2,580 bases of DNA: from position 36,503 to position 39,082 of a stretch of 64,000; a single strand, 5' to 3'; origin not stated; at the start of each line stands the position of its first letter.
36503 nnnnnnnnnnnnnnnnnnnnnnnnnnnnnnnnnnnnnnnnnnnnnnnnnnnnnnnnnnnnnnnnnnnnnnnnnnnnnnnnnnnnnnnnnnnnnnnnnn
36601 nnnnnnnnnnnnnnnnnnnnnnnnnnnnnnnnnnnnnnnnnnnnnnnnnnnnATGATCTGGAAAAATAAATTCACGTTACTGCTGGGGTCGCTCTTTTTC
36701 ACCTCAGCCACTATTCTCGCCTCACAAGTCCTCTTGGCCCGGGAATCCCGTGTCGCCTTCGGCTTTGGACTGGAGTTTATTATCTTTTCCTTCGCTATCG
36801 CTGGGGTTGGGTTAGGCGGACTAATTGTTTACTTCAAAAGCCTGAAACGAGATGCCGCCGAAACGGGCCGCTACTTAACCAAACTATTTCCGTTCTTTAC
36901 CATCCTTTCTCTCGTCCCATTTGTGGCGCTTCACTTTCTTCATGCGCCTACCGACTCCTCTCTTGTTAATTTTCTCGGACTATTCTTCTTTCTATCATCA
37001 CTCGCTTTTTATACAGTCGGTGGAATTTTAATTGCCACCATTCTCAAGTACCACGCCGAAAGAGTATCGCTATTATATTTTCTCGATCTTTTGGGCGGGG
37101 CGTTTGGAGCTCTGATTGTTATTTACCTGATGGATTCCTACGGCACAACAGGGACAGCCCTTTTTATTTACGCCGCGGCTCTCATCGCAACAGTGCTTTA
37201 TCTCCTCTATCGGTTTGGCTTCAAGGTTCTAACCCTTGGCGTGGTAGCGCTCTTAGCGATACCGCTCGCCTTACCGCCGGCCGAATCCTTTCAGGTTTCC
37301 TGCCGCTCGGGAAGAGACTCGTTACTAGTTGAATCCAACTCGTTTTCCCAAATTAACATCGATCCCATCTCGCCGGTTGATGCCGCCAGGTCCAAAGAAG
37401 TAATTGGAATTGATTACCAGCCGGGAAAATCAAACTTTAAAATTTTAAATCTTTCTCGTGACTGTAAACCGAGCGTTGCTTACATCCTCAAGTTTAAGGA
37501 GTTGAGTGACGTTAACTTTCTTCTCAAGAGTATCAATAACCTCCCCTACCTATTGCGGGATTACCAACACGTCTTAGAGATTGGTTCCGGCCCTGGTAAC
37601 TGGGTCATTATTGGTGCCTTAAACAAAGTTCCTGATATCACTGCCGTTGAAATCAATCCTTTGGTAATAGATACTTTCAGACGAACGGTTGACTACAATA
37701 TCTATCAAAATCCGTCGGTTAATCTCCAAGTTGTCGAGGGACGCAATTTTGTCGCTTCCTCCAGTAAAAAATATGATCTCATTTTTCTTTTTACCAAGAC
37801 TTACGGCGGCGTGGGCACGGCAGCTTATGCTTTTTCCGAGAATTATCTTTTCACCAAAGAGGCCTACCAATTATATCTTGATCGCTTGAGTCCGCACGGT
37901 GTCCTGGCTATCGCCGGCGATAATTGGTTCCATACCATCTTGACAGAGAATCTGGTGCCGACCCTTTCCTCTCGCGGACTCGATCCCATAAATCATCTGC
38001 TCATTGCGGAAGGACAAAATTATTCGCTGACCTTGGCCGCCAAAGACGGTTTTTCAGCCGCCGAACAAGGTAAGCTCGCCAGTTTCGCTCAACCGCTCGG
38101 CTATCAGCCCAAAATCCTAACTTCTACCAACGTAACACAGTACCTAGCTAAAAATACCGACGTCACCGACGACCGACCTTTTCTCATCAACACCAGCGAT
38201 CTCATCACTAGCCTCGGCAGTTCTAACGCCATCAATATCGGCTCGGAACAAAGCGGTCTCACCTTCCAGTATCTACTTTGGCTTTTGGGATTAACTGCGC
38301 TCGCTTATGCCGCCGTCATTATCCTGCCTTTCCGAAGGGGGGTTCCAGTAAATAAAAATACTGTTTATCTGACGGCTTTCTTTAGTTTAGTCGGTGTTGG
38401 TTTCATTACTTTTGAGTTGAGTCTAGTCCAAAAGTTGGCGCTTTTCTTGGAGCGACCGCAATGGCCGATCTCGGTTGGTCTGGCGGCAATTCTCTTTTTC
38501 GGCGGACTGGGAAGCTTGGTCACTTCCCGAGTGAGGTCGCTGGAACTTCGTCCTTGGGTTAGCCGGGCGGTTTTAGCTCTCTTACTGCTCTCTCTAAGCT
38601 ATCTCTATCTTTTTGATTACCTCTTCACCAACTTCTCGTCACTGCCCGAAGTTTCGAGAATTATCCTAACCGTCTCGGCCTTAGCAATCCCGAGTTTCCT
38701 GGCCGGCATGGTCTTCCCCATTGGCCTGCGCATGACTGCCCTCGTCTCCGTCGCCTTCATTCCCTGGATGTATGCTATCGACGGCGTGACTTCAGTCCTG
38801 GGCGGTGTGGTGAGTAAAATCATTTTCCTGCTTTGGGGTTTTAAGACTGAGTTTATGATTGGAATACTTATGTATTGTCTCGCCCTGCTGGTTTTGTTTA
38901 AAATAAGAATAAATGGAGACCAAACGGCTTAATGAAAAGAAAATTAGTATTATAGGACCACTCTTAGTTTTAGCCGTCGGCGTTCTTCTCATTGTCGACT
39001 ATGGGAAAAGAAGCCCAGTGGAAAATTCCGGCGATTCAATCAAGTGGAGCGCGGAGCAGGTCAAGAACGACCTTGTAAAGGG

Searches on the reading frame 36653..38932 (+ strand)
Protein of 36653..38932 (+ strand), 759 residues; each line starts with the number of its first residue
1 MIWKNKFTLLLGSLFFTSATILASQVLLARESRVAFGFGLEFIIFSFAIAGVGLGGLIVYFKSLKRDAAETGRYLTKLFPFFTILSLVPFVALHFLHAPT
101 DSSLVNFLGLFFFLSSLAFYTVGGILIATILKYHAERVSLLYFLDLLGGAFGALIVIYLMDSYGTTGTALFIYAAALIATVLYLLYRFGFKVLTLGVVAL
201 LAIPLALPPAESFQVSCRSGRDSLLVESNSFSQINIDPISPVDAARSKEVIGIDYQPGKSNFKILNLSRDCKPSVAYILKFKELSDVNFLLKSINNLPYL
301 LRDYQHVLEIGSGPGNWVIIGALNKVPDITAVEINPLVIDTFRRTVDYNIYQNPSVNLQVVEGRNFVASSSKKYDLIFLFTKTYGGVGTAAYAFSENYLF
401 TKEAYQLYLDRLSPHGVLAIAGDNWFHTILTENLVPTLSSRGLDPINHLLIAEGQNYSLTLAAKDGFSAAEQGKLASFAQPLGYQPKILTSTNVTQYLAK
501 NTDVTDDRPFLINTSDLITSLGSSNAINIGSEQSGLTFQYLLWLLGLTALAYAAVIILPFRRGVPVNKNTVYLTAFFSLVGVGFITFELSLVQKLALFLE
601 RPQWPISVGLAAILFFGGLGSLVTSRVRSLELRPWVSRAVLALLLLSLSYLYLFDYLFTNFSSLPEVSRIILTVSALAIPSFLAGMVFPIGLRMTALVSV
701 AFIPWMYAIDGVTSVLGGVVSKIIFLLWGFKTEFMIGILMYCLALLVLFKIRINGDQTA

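Call 82: find_encoding_contigs(protein=window:36653-38932:+, flank=10000, max_places=1)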
Protein window:36653-38932:+ (759 aa): 5 contigs read that carry it; 1 place shown.
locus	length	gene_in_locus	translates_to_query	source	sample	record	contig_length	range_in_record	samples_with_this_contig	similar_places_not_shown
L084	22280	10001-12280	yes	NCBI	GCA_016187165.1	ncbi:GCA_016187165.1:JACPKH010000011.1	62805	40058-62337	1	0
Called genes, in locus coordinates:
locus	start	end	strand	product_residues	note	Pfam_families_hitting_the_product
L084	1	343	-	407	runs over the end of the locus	PF11104:PilM_2 (faint), PF02491:SHS2_FTSA, PF06723:MreB_Mbl, PF14450:FtsA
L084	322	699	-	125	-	PF02130:YbeY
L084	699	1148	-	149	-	PF09424:YqeY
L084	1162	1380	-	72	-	PF01165:Ribosomal_S21 (weak)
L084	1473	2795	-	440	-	PF13393:tRNA-synt_His, PF00587:tRNA-synt_2b, PF13393:tRNA-synt_His, PF03129:HGTP_anticodon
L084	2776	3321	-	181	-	PF10502:Peptidase_S26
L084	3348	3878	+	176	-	PF01195:Pept_tRNA_hydro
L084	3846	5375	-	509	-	-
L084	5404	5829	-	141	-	-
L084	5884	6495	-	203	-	PF23598:LRR_14, PF00560:LRR_1 (faint), PF12799:LRR_4 (weak), PF13855:LRR_8, PF12799:LRR_4 (weak)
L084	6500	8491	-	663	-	PF01663:Phosphodiest, PF00884:Sulfatase (faint)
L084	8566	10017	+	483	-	PF01564:Spermine_synth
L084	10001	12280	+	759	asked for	PF01564:Spermine_synth (weak)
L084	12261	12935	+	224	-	PF02666:PS_Dcarbxylase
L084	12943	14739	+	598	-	-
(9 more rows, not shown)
